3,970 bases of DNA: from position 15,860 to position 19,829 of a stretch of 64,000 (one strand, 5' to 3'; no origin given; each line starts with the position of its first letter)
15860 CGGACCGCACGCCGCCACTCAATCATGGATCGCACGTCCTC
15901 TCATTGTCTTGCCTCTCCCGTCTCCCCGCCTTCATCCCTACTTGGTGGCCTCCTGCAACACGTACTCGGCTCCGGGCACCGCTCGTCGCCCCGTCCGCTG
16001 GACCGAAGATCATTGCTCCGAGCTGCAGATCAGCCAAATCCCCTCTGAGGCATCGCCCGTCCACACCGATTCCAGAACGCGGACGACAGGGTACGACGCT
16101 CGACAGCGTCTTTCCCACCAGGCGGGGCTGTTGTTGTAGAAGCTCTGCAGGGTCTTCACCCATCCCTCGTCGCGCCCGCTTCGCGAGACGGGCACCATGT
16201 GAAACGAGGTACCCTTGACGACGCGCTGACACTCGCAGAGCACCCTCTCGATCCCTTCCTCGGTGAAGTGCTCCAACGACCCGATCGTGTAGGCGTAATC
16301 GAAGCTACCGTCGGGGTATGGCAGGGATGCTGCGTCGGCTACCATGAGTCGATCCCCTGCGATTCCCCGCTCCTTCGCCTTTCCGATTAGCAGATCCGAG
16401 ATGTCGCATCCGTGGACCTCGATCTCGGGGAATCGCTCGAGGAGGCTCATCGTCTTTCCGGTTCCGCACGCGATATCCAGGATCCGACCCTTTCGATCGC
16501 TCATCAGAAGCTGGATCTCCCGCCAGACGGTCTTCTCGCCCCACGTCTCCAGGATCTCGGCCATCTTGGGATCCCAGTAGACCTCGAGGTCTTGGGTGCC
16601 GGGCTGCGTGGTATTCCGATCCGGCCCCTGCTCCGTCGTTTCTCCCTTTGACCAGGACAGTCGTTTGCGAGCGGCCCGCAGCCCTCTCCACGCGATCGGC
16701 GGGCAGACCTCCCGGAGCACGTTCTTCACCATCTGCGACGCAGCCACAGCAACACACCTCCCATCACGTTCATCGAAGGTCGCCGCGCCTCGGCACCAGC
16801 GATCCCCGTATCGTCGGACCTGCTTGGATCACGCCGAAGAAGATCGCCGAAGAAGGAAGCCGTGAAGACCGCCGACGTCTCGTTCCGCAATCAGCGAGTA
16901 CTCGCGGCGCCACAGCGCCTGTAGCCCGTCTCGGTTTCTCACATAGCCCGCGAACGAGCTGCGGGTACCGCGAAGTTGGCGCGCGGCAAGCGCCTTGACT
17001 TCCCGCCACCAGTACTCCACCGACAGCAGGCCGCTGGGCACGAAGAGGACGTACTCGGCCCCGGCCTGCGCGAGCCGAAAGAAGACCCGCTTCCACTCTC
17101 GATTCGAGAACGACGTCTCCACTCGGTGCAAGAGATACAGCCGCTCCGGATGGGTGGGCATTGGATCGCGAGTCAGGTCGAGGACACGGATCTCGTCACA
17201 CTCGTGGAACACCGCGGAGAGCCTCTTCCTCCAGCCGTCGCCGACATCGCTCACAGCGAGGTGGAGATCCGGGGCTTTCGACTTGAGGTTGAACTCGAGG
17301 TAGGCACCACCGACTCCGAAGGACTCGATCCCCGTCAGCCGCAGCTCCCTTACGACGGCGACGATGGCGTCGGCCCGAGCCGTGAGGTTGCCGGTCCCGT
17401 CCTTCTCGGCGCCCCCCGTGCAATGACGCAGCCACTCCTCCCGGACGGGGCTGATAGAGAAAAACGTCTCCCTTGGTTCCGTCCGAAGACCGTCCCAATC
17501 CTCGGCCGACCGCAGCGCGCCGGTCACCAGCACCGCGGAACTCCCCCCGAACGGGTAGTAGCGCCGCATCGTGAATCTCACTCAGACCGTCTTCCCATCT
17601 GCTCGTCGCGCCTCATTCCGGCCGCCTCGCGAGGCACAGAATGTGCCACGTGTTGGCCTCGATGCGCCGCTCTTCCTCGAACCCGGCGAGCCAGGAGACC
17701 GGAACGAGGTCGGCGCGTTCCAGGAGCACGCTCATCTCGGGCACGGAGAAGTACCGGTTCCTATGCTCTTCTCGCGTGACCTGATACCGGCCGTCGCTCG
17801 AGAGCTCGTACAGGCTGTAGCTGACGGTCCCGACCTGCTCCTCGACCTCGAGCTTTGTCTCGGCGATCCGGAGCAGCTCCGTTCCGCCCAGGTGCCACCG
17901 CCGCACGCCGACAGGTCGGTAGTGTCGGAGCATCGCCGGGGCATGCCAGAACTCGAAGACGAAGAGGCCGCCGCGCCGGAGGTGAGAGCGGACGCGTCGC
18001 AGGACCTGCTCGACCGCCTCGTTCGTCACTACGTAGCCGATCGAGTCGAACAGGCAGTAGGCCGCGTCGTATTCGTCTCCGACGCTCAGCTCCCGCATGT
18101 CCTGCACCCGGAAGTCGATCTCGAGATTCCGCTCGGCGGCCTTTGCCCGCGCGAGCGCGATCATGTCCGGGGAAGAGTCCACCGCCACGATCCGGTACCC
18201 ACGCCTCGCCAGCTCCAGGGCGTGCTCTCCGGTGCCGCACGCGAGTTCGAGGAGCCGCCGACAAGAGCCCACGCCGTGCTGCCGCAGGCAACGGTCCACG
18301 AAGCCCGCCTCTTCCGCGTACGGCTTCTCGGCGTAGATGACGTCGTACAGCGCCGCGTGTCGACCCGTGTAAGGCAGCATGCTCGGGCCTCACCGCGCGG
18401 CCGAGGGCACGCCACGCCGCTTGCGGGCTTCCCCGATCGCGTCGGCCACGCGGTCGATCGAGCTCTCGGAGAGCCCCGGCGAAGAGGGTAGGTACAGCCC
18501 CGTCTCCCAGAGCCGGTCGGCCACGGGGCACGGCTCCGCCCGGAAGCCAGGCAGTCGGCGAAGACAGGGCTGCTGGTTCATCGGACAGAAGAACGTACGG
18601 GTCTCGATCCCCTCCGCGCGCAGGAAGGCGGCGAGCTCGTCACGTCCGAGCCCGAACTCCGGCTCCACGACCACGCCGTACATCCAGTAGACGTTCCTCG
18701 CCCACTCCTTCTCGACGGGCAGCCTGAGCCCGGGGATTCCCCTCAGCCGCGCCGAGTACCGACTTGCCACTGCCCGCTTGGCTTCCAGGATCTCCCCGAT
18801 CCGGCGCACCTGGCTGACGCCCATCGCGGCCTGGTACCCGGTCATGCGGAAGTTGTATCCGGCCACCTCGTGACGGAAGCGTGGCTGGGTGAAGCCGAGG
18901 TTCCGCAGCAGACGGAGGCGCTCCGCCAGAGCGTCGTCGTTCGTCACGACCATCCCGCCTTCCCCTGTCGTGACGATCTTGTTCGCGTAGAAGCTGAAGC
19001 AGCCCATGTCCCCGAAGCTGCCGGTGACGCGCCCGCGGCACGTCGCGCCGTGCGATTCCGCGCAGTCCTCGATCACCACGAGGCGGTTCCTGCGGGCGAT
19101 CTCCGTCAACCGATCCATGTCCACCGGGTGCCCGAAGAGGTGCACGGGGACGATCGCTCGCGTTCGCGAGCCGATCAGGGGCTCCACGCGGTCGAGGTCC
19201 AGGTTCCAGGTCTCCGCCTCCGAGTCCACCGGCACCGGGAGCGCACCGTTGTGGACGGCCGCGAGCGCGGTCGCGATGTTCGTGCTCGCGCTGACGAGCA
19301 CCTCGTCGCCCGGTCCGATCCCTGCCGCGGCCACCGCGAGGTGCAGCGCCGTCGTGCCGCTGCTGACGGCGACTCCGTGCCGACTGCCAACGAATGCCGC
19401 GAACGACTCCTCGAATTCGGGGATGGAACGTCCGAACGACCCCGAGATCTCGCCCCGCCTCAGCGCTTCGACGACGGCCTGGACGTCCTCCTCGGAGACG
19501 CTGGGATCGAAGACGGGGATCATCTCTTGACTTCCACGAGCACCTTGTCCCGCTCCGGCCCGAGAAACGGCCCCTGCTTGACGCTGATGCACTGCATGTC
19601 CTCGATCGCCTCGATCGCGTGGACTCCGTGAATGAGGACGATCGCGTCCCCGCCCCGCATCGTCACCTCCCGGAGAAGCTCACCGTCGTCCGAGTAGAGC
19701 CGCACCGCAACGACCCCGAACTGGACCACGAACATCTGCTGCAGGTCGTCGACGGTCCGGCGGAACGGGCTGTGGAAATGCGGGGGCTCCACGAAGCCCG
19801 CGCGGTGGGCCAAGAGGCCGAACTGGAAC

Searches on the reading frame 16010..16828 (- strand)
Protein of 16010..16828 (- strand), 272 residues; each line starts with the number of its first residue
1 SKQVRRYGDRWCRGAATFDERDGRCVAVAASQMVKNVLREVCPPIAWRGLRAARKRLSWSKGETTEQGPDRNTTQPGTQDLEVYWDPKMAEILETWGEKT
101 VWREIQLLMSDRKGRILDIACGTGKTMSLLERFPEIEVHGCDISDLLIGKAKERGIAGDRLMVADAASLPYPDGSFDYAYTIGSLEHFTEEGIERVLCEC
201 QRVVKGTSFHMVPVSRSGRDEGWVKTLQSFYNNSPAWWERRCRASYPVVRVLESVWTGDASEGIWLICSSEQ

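Call 53: search_protein_families(library=pfam, proteins=[window:16010-16828:-], max_evalue=0.001)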
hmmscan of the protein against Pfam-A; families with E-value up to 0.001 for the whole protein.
window:16010-16828:- (272 aa): 7 families
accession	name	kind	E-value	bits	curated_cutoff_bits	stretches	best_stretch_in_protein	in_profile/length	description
PF13649.12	Methyltransf_25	-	4.3e-18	66.2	27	1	116-205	1-94/97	Methyltransferase domain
PF08241.18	Methyltransf_11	-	7.5e-17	62.2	21.2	1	117-206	1-89/95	Methyltransferase domain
PF08242.18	Methyltransf_12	-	5.6e-10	40.3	30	1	117-205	1-93/98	Methyltransferase domain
PF01209.24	Ubie_methyltran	-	1.6e-09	37.9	20.1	1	89-216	23-156/233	ubiE/COQ5 methyltransferase family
PF13847.12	Methyltransf_31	-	1.9e-08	34.5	27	1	112-205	3-102/145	Methyltransferase domain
PF13489.12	Methyltransf_23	-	4.2e-08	33.5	27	1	105-189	13-95/164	Methyltransferase domain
PF07021.18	MetW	-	0.00015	21.9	21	1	113-188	14-88/193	Methionine biosynthesis protein MetW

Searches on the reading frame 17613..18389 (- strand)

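Call 15: search_protein_families(library=pfam, proteins=[window:17613-18389:-], max_evalue=0.001)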
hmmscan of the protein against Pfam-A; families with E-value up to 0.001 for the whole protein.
window:17613-18389:- (258 aa): 9 families
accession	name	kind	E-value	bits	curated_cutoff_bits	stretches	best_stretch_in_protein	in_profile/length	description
PF13649.12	Methyltransf_25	-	2.9e-22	79.6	27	1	47-141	2-97/97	Methyltransferase domain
PF08241.18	Methyltransf_11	-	1.3e-16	61.4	21.2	1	47-145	1-95/95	Methyltransferase domain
PF08242.18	Methyltransf_12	-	1.4e-12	48.6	30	1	47-143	1-98/98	Methyltransferase domain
PF13847.12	Methyltransf_31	-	5.6e-12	46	27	1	45-146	6-110/145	Methyltransferase domain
PF13489.12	Methyltransf_23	-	6.1e-12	46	27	1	44-231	24-162/164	Methyltransferase domain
PF03848.20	TehB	-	1.3e-07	31.6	20.4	1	45-142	33-129/193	Tellurite resistance protein TehB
PF01209.24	Ubie_methyltran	-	2e-06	27.8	20.1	1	38-149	43-156/233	ubiE/COQ5 methyltransferase family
PF05401.17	NodS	-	0.00015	22.1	24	1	34-146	38-145/201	Nodulation protein S (NodS)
PF05175.20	MTS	-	0.00024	21.2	23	1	43-141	32-134/170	Methyltransferase small domain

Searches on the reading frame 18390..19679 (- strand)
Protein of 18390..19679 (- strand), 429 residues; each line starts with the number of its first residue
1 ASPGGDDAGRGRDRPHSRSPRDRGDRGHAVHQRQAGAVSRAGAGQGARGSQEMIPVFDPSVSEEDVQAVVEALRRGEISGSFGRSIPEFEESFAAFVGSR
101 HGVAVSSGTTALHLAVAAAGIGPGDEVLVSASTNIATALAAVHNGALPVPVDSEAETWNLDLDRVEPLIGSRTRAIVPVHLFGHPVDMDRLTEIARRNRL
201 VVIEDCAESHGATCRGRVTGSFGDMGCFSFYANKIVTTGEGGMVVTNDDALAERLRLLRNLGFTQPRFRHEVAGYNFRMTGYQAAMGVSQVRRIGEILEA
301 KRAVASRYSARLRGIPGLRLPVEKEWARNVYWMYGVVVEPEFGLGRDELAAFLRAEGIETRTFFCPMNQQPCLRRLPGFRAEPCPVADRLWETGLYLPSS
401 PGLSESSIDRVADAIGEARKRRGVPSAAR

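Call 15: search_protein_families(library=pfam, proteins=[window:18390-19679:-], max_evalue=0.001)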
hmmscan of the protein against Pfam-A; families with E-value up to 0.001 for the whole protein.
window:18390-19679:- (429 aa): 3 families
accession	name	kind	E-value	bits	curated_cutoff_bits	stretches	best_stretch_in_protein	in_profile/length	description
PF01041.23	DegT_DnrJ_EryC1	-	5.8e-114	381.5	19.8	1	61-415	3-359/360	DegT/DnrJ/EryC1/StrS aminotransferase family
PF00155.27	Aminotran_1_2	-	1.7e-07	31.2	19.7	1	66-177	19-151/361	Aminotransferase class I and II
PF01212.27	Beta_elim_lyase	-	5.2e-07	29.7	27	1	85-262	33-227/288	Beta-eliminating lyase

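Call 41: search_protein_families(library=ncbifam, proteins=[window:18390-19679:-], max_evalue=1e-10)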
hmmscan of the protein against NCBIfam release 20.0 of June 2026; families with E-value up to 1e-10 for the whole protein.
window:18390-19679:- (429 aa): 7 families
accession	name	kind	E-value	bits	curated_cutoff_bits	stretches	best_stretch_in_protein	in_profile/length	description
TIGR04181.1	NHT_00031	hypoth_equivalog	3.4e-87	292.6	420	1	54-400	1-359/359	LegC family aminotransferase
TIGR03588.1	PseC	equivalog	6.2e-82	275.5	423.5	1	53-416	1-377/380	UDP-4-amino-4,6-dideoxy-N-acetyl-beta-L-altrosamine transaminase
TIGR04427.1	PLP_DesI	equivalog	4.8e-63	213.6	650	1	86-415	54-379/390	dTDP-4-dehydro-6-deoxyglucose aminotransferase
NF008658.2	PRK11658.1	equivalog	1.3e-61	208.4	631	1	51-417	2-375/379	UDP-4-amino-4-deoxy-L-arabinose aminotransferase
NF011936.0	PRK15407.1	equivalog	3.4e-57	194.1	423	2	47-262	30-251/440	lipopolysaccharide biosynthesis protein RfbH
NF008687.0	PRK11706.1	equivalog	5.1e-54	183.4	375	1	53-416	1-371/375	dTDP-4-amino-4,6-dideoxygalactose transaminase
TIGR02379.1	ECA_wecE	subfamily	2.8e-43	148.1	434.85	1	53-411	1-367/376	dTDP-4-amino-4,6-dideoxy-D-glucose transaminase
